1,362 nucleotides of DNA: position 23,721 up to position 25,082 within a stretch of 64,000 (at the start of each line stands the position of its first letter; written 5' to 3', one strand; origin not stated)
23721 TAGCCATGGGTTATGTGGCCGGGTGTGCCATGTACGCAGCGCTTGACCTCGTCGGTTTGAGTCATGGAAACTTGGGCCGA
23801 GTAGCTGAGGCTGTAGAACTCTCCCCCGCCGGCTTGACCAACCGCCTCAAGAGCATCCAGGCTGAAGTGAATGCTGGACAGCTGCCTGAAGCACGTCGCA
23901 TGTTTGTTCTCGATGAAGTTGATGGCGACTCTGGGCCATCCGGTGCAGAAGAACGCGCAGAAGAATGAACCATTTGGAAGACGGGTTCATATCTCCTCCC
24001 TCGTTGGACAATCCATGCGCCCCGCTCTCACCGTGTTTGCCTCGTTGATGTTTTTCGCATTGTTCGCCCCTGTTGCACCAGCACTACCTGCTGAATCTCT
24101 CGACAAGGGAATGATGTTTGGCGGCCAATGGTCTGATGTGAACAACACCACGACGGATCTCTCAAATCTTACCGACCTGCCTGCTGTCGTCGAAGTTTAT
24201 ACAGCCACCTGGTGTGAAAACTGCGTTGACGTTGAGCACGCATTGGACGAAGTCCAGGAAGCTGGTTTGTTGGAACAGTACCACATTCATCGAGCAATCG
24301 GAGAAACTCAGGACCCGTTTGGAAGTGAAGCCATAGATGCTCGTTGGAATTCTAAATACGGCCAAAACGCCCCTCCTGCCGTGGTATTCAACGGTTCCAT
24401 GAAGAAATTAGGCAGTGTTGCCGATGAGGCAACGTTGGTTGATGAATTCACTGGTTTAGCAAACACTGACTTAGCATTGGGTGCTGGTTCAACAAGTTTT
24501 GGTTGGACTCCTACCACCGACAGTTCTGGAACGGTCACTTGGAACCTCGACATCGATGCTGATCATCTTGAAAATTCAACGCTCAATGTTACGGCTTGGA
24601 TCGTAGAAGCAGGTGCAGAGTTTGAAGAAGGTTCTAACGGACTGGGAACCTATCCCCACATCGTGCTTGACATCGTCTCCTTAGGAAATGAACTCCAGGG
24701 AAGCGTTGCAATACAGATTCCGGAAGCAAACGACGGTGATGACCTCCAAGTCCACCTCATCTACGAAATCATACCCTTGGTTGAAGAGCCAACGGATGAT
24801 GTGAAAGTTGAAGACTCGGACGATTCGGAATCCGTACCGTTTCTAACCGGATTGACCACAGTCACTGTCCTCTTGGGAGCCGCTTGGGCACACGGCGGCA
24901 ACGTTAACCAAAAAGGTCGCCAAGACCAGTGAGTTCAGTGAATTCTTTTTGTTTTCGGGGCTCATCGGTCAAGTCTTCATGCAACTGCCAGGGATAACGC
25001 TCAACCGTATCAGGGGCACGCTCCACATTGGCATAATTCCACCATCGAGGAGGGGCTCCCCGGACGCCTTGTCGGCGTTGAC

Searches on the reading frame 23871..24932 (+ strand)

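Call 11: search_protein_families(library=pfam, proteins=[window:23871-24932:+], max_evalue=0.001)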
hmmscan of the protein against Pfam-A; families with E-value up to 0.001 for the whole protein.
window:23871-24932:+ (353 aa): 0 families

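Call 72: search_protein_families(library=ncbifam, proteins=[window:23871-24932:+], max_evalue=0.1)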
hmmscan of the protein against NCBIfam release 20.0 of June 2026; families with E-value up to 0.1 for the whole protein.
window:23871-24932:+ (353 aa): 2 families
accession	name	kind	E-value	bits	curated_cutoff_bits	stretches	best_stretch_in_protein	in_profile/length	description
TIGR02196.1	GlrX_YruB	hypoth_equivalog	0.013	16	88.55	1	107-126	2-21/74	glutaredoxin-like protein, YruB-family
TIGR02200.1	GlrX_actino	hypoth_equivalog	0.067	13.6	89.5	0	107-127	2-22/77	mycoredoxin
